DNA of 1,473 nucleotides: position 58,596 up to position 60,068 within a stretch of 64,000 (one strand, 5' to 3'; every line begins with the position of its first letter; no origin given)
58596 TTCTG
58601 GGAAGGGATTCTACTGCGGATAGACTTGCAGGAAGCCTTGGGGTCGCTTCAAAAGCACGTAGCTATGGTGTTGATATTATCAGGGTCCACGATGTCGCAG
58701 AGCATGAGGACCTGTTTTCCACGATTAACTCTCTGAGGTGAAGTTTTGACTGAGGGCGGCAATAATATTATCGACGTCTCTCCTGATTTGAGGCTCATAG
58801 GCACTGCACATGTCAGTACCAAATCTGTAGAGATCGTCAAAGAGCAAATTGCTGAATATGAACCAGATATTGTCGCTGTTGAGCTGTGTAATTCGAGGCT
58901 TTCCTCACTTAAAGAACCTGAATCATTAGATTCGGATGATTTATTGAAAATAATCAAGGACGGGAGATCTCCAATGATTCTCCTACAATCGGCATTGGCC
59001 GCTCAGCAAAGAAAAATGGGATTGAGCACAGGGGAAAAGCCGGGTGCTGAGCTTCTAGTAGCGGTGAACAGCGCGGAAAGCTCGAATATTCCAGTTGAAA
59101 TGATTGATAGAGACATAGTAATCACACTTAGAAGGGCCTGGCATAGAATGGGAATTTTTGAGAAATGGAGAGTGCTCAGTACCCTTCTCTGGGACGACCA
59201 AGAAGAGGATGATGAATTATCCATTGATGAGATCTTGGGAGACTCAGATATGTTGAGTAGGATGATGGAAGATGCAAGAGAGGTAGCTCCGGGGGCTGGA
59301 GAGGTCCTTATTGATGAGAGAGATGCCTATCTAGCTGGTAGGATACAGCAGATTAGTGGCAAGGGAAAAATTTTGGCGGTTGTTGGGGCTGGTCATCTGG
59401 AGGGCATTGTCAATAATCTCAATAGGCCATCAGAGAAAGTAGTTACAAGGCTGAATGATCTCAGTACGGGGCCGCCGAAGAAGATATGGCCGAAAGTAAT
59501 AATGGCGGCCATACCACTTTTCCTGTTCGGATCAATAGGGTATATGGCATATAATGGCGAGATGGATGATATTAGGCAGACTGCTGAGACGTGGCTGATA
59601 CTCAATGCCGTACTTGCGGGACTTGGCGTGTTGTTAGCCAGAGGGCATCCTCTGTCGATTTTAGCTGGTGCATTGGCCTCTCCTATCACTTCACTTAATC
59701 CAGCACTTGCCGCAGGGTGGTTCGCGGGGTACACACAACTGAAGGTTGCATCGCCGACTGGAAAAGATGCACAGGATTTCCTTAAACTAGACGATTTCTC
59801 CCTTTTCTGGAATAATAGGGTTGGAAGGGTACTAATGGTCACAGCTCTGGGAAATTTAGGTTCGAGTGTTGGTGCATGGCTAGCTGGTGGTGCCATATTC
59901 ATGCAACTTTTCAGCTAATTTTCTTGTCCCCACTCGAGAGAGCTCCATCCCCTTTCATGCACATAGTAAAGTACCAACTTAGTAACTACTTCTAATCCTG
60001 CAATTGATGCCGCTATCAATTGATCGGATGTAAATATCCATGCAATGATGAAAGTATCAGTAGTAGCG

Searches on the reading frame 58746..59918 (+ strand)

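Call 13: search_protein_families(library=pfam, proteins=[window:58746-59918:+], max_evalue=0.001)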
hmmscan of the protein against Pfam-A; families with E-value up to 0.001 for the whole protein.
window:58746-59918:+ (390 aa): 1 family
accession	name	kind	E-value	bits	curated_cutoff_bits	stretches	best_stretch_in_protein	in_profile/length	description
PF01963.22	TraB_PrgY_gumN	-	5.3e-30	105.6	26.8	1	16-227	13-253/263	TraB/PrgY/gumN family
